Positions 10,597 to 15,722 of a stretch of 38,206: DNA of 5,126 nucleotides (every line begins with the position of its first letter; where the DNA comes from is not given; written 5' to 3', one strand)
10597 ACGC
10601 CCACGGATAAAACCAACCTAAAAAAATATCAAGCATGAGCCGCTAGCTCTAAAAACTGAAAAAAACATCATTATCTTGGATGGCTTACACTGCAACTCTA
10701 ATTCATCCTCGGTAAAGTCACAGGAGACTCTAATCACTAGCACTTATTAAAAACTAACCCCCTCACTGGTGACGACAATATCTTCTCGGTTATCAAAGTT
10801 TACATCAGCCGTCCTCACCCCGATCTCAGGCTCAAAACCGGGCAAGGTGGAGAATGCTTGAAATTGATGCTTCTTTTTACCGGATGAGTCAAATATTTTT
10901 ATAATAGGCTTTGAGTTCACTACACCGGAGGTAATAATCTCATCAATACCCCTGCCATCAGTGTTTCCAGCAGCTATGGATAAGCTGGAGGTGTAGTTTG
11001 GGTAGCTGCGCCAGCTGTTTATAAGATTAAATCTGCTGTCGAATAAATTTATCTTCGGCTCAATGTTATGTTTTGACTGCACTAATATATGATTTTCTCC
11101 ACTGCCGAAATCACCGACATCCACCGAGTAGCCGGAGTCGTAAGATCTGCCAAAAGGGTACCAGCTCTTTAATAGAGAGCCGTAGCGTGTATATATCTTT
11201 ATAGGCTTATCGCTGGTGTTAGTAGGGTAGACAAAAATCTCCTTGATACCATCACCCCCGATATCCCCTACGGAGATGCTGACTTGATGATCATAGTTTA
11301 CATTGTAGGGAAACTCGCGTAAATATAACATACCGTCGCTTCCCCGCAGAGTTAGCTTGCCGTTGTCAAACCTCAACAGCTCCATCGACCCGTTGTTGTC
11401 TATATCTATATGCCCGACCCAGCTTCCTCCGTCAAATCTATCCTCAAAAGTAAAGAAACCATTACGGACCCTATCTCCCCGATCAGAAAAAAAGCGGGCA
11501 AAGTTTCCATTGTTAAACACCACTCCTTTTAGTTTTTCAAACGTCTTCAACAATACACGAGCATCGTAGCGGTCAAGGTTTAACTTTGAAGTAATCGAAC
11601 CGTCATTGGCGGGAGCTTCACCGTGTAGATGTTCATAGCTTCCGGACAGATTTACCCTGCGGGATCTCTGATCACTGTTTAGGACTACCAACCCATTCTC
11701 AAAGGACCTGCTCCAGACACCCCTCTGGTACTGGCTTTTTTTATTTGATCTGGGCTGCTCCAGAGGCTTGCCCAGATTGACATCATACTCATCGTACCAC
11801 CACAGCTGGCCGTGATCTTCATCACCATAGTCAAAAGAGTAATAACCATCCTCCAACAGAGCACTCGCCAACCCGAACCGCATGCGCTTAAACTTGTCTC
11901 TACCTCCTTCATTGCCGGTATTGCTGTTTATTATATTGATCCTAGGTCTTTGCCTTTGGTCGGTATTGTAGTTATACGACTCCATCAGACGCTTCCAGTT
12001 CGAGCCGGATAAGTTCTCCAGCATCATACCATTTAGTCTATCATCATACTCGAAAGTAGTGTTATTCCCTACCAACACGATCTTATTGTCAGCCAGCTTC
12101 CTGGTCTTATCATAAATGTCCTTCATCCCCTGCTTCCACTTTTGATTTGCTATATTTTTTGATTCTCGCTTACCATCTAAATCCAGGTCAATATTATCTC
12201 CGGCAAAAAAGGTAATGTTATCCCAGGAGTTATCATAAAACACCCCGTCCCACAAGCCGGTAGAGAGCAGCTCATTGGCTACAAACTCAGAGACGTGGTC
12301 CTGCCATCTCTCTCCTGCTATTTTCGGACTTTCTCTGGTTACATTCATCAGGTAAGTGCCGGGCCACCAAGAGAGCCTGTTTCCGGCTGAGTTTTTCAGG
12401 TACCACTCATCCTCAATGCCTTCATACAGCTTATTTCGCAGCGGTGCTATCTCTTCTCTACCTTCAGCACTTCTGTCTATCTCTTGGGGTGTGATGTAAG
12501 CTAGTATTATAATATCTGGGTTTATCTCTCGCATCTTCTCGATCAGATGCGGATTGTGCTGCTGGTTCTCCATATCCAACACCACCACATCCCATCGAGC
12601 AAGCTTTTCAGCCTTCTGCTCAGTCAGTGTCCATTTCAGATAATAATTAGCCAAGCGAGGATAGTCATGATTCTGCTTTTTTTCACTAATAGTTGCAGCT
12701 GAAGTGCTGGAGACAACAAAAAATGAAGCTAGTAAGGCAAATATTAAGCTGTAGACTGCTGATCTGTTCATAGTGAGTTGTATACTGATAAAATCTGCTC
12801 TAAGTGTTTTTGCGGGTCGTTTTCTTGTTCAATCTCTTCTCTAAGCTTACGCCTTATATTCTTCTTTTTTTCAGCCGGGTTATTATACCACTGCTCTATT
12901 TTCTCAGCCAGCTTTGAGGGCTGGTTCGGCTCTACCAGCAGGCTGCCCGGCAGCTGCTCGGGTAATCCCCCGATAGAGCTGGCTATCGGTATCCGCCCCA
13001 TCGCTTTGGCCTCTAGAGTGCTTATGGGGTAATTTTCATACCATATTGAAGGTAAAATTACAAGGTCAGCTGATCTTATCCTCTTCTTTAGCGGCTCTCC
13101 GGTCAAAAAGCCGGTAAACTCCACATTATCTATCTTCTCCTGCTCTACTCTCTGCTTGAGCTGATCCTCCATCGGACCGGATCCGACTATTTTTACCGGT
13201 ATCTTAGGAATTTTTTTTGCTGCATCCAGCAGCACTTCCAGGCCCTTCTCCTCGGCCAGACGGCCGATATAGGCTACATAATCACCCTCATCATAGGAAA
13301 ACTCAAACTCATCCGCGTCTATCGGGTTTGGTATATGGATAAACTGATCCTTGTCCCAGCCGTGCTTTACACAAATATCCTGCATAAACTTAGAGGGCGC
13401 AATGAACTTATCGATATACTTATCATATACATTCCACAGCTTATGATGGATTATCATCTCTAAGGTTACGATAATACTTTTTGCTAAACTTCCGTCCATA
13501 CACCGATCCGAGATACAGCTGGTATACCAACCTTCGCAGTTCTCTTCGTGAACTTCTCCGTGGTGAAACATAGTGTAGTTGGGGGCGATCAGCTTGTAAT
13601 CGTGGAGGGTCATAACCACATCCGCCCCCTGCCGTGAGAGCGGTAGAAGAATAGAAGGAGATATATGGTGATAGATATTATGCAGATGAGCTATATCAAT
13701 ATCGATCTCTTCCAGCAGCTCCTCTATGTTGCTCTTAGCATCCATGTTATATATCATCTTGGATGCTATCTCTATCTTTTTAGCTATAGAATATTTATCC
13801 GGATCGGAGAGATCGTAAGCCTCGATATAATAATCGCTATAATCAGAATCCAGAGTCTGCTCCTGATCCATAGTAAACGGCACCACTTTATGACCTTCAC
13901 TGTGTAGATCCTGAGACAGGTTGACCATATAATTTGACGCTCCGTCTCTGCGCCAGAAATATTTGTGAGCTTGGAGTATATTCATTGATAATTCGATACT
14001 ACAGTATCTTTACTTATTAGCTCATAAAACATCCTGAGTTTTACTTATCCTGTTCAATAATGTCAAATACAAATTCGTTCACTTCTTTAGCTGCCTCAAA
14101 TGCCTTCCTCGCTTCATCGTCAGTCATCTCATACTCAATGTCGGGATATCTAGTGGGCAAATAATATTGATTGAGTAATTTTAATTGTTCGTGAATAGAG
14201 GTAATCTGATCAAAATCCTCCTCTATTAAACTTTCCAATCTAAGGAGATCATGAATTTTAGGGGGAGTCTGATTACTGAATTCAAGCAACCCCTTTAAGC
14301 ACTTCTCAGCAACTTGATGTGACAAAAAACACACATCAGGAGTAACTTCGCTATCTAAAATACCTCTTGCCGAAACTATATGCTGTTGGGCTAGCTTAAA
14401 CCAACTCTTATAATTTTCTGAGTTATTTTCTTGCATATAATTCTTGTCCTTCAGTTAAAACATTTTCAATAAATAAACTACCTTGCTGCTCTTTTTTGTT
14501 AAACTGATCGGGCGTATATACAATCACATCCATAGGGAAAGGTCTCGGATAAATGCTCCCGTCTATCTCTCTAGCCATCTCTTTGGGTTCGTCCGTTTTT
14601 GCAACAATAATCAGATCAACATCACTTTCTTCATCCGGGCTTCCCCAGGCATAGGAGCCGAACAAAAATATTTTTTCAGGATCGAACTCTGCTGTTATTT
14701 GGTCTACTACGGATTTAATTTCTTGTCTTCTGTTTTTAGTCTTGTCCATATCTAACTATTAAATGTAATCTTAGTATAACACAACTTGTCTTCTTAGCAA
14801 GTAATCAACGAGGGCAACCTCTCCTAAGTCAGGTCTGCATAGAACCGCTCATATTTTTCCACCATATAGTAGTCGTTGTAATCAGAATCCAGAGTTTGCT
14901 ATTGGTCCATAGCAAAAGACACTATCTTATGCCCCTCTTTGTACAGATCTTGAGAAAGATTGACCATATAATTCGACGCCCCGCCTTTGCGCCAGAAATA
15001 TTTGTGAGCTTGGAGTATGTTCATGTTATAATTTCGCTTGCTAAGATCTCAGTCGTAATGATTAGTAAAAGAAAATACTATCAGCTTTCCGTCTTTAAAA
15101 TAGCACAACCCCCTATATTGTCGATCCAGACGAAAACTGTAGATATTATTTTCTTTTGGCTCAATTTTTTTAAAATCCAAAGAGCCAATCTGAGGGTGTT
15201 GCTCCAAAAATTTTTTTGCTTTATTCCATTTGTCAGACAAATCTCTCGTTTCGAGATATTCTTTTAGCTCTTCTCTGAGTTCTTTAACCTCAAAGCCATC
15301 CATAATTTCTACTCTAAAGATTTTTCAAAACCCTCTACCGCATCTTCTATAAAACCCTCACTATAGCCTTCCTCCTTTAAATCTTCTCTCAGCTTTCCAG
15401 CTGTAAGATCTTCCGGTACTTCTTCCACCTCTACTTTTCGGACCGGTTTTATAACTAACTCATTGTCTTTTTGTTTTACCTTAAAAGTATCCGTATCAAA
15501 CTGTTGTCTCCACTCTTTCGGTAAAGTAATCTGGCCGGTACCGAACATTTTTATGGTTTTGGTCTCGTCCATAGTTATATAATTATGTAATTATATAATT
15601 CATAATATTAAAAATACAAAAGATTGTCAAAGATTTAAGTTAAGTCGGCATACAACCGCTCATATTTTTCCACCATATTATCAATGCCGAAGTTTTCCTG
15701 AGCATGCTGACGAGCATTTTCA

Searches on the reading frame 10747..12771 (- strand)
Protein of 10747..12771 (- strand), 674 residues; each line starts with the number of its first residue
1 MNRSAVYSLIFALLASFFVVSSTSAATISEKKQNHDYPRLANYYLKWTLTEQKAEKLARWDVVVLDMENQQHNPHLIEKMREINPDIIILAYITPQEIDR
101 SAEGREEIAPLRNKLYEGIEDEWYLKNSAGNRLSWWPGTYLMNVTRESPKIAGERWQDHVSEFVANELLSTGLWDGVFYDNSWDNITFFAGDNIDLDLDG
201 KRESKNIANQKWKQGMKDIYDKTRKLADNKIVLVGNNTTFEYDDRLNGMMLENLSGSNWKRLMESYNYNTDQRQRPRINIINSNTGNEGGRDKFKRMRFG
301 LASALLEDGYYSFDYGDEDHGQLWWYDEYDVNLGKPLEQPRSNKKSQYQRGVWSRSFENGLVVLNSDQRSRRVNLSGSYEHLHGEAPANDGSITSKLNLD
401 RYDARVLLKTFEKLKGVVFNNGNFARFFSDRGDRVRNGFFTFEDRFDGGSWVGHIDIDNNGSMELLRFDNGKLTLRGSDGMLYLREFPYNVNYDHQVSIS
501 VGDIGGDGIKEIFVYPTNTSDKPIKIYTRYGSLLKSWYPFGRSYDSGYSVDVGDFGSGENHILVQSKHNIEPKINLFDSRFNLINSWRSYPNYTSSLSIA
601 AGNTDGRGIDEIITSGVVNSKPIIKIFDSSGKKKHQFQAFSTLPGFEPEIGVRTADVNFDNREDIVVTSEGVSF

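Call 12: search_protein_families(library=pfam, proteins=[window:10747-12771:-], max_evalue=0.001)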
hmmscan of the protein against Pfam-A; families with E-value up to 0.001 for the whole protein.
window:10747-12771:- (674 aa): 2 families
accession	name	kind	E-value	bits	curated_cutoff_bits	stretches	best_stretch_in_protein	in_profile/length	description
PF14885.12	GHL15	-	1.8e-41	143.3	27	1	81-360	1-270/271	Hypothetical glycosyl hydrolase family 15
PF13517.12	FG-GAP_3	-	1e-05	26.5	26.9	0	456-514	1-61/61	FG-GAP-like repeat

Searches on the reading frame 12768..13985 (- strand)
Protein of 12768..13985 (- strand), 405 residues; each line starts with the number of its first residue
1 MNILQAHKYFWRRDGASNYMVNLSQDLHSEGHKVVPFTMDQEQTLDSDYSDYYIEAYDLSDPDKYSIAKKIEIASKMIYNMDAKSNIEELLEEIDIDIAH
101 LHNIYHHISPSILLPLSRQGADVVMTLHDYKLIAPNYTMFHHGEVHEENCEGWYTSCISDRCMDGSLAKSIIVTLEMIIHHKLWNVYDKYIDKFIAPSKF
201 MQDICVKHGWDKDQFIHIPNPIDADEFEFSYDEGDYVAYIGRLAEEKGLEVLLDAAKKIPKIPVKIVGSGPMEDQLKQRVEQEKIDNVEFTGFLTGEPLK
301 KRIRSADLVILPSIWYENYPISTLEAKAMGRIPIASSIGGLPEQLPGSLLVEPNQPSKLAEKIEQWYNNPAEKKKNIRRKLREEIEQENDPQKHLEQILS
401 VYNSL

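Call 12: search_protein_families(library=pfam, proteins=[window:12768-13985:-], max_evalue=0.001)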
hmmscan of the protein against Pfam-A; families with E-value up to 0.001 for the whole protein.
window:12768-13985:- (405 aa): 6 families
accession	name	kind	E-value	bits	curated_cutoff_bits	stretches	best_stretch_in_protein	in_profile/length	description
PF00534.26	Glycos_transf_1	-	4.1e-32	111.5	26.4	1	230-380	11-168/172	Glycosyl transferases group 1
PF13692.12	Glyco_trans_1_4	-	2.7e-27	96.2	27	1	236-369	3-142/142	Glycosyl transferases group 1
PF13439.12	Glyco_transf_4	-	2.8e-13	50.7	28.5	1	14-225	2-169/170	Glycosyltransferase Family 4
PF13524.12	Glyco_trans_1_2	-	1.7e-06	28.4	25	1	251-399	4-143/144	Glycosyl transferase-like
PF19963.4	VMAP-M1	-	0.00049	21.1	25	0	303-394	13-108/113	vWA-MoxR associated protein middle region (VMAP-M) 1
PF13579.12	Glyco_trans_4_4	-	0.00052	20.8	29.7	0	15-220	2-157/158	Glycosyl transferase 4-like domain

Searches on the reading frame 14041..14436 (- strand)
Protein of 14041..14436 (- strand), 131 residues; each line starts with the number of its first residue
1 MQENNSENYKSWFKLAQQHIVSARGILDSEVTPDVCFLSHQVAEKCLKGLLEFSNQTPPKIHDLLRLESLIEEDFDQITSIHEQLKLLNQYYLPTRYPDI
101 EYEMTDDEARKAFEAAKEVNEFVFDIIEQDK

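Call 92: search_protein_families(library=pfam, proteins=[window:14041-14436:-], max_evalue=0.01)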
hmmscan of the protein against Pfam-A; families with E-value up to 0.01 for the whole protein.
window:14041-14436:- (131 aa): 1 family
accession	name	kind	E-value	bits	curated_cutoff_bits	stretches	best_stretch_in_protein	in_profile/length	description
PF05168.19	HEPN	-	1.9e-25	89.7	22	1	9-123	1-114/117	HEPN domain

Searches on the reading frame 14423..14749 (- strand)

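Call 92: search_protein_families(library=pfam, proteins=[window:14423-14749:-], max_evalue=0.01)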
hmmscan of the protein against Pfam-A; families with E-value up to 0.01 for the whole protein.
window:14423-14749:- (108 aa): 3 families
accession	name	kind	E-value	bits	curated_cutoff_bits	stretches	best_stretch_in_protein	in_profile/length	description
PF18765.7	Polbeta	-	7.9e-10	39.2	26.9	1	20-107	9-90/93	Polymerase beta, Nucleotidyltransferase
PF01909.29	NTP_transf_2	-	7.8e-09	36.2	21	1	17-83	7-79/93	Nucleotidyltransferase domain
PF22600.2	MTPAP-like_central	-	0.00017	22.2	27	1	3-55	18-70/139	Poly(A) RNA polymerase, mitochondrial-like, central palm domain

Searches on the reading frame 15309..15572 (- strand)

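Call 92: search_protein_families(library=pfam, proteins=[window:15309-15572:-], max_evalue=0.01)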
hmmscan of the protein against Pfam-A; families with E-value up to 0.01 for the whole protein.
window:15309-15572:- (87 aa): 1 family
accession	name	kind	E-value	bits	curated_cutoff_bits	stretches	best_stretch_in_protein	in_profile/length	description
PF04014.23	MazE_antitoxin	-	3e-07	30.7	24.7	1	12-47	7-46/48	Antidote-toxin recognition MazE, bacterial antitoxin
